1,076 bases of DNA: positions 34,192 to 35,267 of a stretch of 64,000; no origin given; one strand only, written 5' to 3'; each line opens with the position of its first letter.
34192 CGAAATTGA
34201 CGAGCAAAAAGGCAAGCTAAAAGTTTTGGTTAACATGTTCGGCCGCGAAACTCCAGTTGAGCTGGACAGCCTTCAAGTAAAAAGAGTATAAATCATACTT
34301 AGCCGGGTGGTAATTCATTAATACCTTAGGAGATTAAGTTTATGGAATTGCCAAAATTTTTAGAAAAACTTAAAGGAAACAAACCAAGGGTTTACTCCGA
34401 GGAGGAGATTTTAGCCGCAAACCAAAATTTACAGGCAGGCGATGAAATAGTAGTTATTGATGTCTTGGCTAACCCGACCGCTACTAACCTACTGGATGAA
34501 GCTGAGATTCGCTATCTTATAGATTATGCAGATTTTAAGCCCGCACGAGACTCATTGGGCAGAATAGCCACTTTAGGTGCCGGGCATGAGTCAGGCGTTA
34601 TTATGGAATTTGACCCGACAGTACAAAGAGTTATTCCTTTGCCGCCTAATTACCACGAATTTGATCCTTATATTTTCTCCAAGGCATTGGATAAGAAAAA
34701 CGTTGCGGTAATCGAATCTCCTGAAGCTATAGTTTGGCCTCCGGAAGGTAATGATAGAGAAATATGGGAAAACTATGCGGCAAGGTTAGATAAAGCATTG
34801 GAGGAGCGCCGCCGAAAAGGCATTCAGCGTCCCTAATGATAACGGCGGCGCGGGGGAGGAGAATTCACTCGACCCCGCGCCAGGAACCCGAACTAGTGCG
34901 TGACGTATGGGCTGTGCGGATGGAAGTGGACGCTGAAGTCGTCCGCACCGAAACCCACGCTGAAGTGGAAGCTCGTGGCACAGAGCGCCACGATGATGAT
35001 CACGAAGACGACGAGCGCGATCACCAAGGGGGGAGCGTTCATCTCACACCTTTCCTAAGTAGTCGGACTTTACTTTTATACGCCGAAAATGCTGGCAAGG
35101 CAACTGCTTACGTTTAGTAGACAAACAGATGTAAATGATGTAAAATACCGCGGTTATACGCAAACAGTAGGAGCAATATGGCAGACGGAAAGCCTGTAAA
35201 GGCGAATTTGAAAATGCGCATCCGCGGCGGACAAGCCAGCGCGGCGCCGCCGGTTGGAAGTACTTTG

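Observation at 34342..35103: nusG-rplK junction invaded by a 164-aa unknown and an antisense 49-aa GC3-rich hydrophobic peptide (type I toxin-like)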

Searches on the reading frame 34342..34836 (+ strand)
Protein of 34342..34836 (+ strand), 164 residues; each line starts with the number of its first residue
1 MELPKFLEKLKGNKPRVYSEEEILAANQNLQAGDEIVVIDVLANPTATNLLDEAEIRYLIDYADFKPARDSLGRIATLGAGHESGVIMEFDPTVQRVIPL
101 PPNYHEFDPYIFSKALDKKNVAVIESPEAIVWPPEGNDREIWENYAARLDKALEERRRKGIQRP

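Call 6: search_protein_families(library=pfam, proteins=[window:34342-34836:+], max_evalue=1)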
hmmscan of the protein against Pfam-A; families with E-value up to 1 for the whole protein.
window:34342-34836:+ (164 aa): 1 family
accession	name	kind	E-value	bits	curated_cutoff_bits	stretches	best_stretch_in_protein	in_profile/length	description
PF24912.1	SH3_TNRC18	-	0.062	13.5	27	1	11-25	41-55/58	TNRC18-like,(4.1.1) SH3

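Call 8: find_encoding_contigs(protein=window:34342-34836:+, flank=6000, max_places=10)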
Protein window:34342-34836:+ (164 aa): 3 contigs read that carry it; 2 places shown.
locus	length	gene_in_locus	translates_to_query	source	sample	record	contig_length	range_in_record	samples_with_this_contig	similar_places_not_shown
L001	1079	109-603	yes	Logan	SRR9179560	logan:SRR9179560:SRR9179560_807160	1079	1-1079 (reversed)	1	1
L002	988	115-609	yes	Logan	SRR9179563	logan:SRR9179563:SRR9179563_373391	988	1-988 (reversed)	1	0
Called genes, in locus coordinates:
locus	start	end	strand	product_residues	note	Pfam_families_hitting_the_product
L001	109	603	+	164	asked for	-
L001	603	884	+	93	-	-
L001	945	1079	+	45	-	?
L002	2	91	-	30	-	?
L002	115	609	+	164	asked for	-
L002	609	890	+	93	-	-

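Call 10: find_homologous_proteins(query=window:34342-34836:+)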
Query window:34342-34836:+ (164 aa): 1 proteins with E <= 0.001 among 127 candidates.
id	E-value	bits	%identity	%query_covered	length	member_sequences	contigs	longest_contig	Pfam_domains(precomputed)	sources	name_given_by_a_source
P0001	1.8e-103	361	100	100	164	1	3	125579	-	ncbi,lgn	-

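Call 21: find_related_loci(query=window:34342-34836:+, collection=viral_contigs, flank=5000)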
Query window:34342-34836:+ (164 aa) in viral_contigs; peptide patterns used: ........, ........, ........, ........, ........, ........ (x = any residue, [..] = any of these).
7 stretches matched a pattern, but none encodes a relative of the query by tblastn (E <= 1e-3).

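Call 23: search_protein_representatives(protein=window:34342-34836:+)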
Query: 164 residues. Proteins with E-value up to 0.001 (for the whole library): 1; up to 1e-10: 1; up to 1e-30: 1. The best 1 are listed.
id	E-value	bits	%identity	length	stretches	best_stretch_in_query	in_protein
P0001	5.8e-104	361.3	100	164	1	1-164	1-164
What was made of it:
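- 34342..34836 (+): orf164, an orphan 164-aa protein gene, probably real. Only self-hits among 5.8 billion and 1.84 billion proteins (calls 10, 23).
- Tried and rejected: Exhaustive phmmer of orf164 against 1.84 billion representatives (call 23).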

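Call 30: predict_structure(protein=window:34342-34836:+)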
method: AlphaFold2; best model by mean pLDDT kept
length: 164 residues; sequences in the alignment: 1
mean_pLDDT: 35.2   pTM: 0.23
mean pLDDT of the five models: 35.2, 34.6, 34.6, 33.1, 31.8
residues with pLDDT >= 90: 0; 70-90: 0; 50-70: 2; < 50: 162
segments of 3 or more residues with pLDDT < 50: 1-157, 160-164
pLDDT, mean of each block of 10 residues (from residue 1): 34 32 36 30 30 39 34 32 37 36 39 34 29 33 44 47 32
secondary structure, 60 per line:
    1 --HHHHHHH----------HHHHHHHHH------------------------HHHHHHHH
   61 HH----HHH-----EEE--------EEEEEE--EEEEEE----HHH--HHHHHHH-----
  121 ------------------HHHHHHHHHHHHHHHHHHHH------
elements in order: H3-9 H20-28 H53-62 E75-77 E86-91 E94-99 H109-115 H139-158
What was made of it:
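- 34342..34836 (+): AlphaFold single-sequence pLDDT 35 (call 30).
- Tried and rejected: AlphaFold of orf164 without an alignment was useless (pLDDT 35, call 30), so no fold search was run.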

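Call 33: search_protein_families(library=ncbifam, proteins=[window:34342-34836:+], max_evalue=10)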
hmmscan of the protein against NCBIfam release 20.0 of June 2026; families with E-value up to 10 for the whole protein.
window:34342-34836:+ (164 aa): 0 families

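Call 34: search_protein_families(library=phrogs, proteins=[window:34342-34836:+], max_evalue=10)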
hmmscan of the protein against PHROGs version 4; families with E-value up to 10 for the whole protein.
window:34342-34836:+ (164 aa): 1 family
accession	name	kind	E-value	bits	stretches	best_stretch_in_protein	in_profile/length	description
phrog_28691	-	unknown function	0.026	15.2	1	9-26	14-31/33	-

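Call 35: search_protein_families(library=padloc, proteins=[window:34342-34836:+], max_evalue=10)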
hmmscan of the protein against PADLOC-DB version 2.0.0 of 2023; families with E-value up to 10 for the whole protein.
window:34342-34836:+ (164 aa): 0 families
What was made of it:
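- No toxin or defence family matches (calls 6, 33-35).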

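Call 70: search_solved_structures(query=window:34342-34836:+, max_evalue=1)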
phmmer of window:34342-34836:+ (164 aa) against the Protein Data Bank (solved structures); distinct sequences matched with E-value up to 1: 1.
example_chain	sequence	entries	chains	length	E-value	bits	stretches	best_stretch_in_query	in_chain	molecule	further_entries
3pg0_A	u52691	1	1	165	0.37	14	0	96-143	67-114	ThreeFoil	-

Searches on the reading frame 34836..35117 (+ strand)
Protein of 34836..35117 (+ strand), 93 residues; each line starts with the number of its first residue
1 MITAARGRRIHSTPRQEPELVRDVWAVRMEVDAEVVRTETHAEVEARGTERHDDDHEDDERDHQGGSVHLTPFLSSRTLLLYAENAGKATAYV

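Call 6: search_protein_families(library=pfam, proteins=[window:34836-35117:+], max_evalue=1)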
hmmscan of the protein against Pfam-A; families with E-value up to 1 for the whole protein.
window:34836-35117:+ (93 aa): 1 family
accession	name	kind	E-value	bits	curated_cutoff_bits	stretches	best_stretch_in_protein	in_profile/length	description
PF04517.17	Microvir_lysis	-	0.057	13.8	25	1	67-85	19-37/40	Microvirus lysis protein (E), C terminus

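Call 24: find_homologous_proteins(query=window:34836-35117:+, max_evalue=10)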
Query window:34836-35117:+ (93 aa): 1 proteins with E <= 10 among 1 candidates.
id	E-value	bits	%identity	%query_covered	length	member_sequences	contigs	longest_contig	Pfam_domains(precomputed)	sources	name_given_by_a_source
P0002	3.6e-54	198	100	100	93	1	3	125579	-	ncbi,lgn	-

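Call 33: search_protein_families(library=ncbifam, proteins=[window:34836-35117:+], max_evalue=10)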
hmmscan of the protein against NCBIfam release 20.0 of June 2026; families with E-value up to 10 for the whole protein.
window:34836-35117:+ (93 aa): 0 families

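Call 34: search_protein_families(library=phrogs, proteins=[window:34836-35117:+], max_evalue=10)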
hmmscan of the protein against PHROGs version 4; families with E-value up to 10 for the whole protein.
window:34836-35117:+ (93 aa): 0 families

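Call 35: search_protein_families(library=padloc, proteins=[window:34836-35117:+], max_evalue=10)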
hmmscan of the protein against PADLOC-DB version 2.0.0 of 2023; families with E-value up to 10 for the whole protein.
window:34836-35117:+ (93 aa): 0 families

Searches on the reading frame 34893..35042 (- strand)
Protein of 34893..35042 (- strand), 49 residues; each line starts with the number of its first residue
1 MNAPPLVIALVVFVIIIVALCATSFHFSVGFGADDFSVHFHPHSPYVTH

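Call 6: search_protein_families(library=pfam, proteins=[window:34893-35042:-], max_evalue=1)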
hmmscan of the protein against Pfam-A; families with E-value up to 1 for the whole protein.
window:34893-35042:- (49 aa): 0 families

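Call 9: find_encoding_contigs(protein=window:34893-35042:-, flank=6000, max_places=10)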
Protein window:34893-35042:- (49 aa): no gene with exactly this product is on record in the collection.

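Call 18: find_homologous_proteins(query=window:34893-35042:-, max_evalue=10)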
Query window:34893-35042:-: 1 candidates shared short words with the query, none scored E <= 10.
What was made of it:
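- Tried and rejected: Word-indexed search of 5.8 billion proteins for orf164, pep49 and orf93 (calls 10, 18, 24).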

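Call 19: find_related_loci(query=window:34893-35042:-, collection=metagenome_contigs, flank=5000)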
Query window:34893-35042:- (49 aa) in metagenome_contigs; peptide patterns used: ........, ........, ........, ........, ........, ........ (x = any residue, [..] = any of these).
600 stretches matched a pattern, but none encodes a relative of the query by tblastn (E <= 1e-3).

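Call 20: find_related_loci(query=window:34893-35042:-, collection=viral_contigs, flank=5000)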
Query window:34893-35042:- (49 aa) in viral_contigs; peptide patterns used: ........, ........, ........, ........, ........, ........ (x = any residue, [..] = any of these).
48 stretches matched a pattern, but none encodes a relative of the query by tblastn (E <= 1e-3).
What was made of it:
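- Tried and rejected: tblastn-confirmed scans of JGI metagenome and viral contigs (calls 19-21).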

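Call 33: search_protein_families(library=ncbifam, proteins=[window:34893-35042:-], max_evalue=10)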
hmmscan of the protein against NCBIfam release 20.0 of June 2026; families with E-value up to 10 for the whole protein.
window:34893-35042:- (49 aa): 0 families

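Call 34: search_protein_families(library=phrogs, proteins=[window:34893-35042:-], max_evalue=10)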
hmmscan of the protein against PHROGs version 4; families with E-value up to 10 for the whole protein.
window:34893-35042:- (49 aa): 1 family
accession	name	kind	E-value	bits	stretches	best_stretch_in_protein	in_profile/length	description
phrog_31073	-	unknown function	1.2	10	1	9-23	26-40/41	-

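Call 35: search_protein_families(library=padloc, proteins=[window:34893-35042:-], max_evalue=10)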
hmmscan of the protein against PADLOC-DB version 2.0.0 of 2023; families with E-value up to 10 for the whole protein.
window:34893-35042:- (49 aa): 0 families

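Call 41: search_dna_similar(query=window:34893-35042:-, collection=plasmids, mode=protein, max_evalue=10, max_rows=10)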
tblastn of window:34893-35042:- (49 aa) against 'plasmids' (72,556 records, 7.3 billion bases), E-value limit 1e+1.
No match.

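Call 71: search_solved_structures(query=window:34893-35042:-, max_evalue=1)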
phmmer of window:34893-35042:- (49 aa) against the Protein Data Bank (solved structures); distinct sequences matched with E-value up to 1: 0.
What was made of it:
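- On Type I toxin-antitoxin system: No PDB hit (call 71).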
